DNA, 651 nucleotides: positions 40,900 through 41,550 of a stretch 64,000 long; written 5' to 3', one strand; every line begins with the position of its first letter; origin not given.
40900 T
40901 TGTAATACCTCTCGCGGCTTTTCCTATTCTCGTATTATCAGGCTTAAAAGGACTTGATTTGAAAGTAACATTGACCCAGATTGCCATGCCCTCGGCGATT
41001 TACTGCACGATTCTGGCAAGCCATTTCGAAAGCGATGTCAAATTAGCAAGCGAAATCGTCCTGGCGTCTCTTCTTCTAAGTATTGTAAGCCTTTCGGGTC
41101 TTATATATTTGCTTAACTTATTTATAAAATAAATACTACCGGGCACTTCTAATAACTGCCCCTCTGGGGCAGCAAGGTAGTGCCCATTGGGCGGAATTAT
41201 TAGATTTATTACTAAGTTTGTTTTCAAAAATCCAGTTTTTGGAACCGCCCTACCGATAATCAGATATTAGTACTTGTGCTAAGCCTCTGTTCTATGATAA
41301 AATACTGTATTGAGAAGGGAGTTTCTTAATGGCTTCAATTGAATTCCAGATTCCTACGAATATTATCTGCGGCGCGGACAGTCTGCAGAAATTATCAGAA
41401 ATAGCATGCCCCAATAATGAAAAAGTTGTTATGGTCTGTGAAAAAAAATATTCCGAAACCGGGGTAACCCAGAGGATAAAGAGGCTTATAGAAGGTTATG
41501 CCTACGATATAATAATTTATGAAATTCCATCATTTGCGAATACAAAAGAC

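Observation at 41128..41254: Two-copy conserved intergenic module with nested and pseudoknot-type complementarity (compact copy)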

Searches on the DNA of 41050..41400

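Call 9: search_rna_families(source=window, start=41050, end=41400, threshold=evalue, max_evalue=10)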
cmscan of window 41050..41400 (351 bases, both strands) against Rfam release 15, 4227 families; matches with E-value up to 10: 6.
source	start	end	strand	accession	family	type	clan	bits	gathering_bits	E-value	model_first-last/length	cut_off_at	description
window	41119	41213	+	RF00992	mir-593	Gene; miRNA;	-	21.6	100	0.026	1-100/100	no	mir-593 microRNA precursor family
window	41286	41344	+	RF00287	SNORD44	Gene; snRNA; snoRNA; CD-box;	CL00060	16.6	40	0.65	1-61/61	no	Small nucleolar RNA SNORD44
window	41114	41153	-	RF02621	BSnc120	Gene; sRNA;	-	14.4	114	2.8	1-88/88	no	Brucella sRNA 120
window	41097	41300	+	RF01402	STnc150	Gene; sRNA;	-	14.2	60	0.73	1-267/267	no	STnc150 Hfq binding RNA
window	41145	41217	-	RF00285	snoZ6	Gene; snRNA; snoRNA; CD-box;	-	13.6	35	3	1-91/91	no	Z6 small nucleolar RNA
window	41255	41337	+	RF02213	ZFAT-AS1_3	Gene; lncRNA;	-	11.1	70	4.9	1-80/80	no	ZFAT antisense RNA 1 conserved region 3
